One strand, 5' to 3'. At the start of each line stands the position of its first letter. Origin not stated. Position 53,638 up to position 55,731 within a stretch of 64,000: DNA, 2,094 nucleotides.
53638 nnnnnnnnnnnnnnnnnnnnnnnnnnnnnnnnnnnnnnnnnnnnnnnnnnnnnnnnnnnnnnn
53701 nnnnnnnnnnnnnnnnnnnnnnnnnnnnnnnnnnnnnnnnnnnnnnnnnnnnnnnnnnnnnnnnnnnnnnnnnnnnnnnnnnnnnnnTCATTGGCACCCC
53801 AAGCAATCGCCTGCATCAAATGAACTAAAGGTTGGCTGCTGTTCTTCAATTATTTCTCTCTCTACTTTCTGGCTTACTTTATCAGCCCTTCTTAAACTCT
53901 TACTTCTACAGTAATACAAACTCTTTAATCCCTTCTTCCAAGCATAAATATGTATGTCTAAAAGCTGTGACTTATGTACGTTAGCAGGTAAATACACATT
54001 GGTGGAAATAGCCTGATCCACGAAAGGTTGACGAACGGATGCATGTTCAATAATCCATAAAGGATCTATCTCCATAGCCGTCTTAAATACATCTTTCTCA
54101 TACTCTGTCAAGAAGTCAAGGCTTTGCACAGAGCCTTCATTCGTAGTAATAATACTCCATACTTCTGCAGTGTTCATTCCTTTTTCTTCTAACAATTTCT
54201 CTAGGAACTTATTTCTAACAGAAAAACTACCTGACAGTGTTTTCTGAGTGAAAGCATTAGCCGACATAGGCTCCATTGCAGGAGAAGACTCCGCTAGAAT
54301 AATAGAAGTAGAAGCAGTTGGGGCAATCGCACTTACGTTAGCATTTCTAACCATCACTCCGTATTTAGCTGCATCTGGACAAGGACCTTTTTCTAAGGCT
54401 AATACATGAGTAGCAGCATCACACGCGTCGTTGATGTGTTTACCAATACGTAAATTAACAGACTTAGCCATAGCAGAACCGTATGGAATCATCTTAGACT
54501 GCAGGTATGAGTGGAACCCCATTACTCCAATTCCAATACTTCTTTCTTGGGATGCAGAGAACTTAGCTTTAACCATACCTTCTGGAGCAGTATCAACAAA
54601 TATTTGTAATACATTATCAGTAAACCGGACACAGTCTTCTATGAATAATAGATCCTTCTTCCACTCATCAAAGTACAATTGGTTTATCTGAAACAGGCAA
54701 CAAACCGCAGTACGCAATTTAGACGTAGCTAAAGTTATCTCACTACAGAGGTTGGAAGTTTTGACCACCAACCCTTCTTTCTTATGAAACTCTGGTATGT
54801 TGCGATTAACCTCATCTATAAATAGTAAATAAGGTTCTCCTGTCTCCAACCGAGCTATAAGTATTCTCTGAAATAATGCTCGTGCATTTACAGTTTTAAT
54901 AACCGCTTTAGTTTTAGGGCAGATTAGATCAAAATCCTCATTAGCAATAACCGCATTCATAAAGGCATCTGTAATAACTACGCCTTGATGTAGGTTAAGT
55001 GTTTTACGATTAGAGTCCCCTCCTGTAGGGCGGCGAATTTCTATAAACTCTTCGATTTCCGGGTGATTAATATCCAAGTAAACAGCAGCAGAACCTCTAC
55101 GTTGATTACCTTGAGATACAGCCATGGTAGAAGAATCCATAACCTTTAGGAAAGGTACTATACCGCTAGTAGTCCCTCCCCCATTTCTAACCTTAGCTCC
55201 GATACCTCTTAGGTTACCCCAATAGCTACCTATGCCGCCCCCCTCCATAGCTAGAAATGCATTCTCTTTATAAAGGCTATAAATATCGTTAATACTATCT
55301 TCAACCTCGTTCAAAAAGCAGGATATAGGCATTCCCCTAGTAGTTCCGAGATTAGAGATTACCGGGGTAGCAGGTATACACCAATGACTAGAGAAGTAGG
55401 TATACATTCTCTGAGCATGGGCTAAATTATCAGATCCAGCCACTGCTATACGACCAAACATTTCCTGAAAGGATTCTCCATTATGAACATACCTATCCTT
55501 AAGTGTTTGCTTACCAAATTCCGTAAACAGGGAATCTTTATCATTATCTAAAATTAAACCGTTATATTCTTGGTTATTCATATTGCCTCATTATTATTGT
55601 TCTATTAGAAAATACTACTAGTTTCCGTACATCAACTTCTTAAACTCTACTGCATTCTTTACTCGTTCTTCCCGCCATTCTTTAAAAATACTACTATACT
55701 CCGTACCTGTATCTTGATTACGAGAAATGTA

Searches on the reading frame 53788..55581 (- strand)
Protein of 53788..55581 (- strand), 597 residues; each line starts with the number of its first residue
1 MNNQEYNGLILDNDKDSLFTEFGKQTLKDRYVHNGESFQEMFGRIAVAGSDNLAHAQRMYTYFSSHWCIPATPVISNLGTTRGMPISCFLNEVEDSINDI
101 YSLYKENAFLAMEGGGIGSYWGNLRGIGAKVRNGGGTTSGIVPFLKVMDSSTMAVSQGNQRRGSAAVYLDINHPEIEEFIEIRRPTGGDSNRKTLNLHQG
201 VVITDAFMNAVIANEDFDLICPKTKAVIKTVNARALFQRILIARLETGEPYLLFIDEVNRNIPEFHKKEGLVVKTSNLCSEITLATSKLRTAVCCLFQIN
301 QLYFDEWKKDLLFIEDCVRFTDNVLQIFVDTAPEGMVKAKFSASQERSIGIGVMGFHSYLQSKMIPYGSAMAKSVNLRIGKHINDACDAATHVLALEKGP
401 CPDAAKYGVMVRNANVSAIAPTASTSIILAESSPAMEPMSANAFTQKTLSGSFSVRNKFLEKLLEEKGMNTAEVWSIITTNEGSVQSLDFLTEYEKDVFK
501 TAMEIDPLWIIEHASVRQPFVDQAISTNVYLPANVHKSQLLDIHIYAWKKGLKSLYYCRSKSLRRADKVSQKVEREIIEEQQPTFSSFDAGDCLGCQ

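Call 24: search_protein_families(library=phrogs, proteins=[window:53788-55581:-], max_evalue=0.00001)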
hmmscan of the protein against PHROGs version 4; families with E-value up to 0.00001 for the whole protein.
window:53788-55581:- (597 aa): 11 families
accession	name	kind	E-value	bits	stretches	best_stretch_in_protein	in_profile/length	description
phrog_84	-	DNA, RNA and nucleotide metabolism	1.1e-172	577.5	1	8-596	187-794/975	ribonucleoside-diphosphate reductase large subunit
phrog_30939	-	DNA, RNA and nucleotide metabolism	1e-64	219.9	1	62-559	475-959/977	ribonucleotide reductase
phrog_3987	-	DNA, RNA and nucleotide metabolism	6.8e-60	204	2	9-223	131-356/467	ribonucleotide reductase large subunit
phrog_3844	-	moron, auxiliary metabolic gene and host takeover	8.1e-53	180.9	2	405-568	308-440/451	NrdA-like aerobic NDP reductase large subunit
phrog_12229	-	DNA, RNA and nucleotide metabolism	1.6e-30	107.1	2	19-160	7-150/577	ribonucleotide reductase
phrog_33412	-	unknown function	1.6e-23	84.1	1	454-560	15-122/140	-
phrog_22953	-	DNA, RNA and nucleotide metabolism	3.2e-22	80.5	1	120-222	3-104/201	ribonucleotide reductase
phrog_6132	-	DNA, RNA and nucleotide metabolism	6.7e-18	66.1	1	50-161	179-291/530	ribonucleotide reductase large subunit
phrog_29665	-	unknown function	1.9e-12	48.4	1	292-421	10-150/150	-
phrog_367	-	DNA, RNA and nucleotide metabolism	3.9e-12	46.2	1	145-448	266-543/701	ribonucleotide reductase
phrog_10616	-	DNA, RNA and nucleotide metabolism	3.6e-08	34.6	0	498-563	14-96/111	ribonucleotide reductase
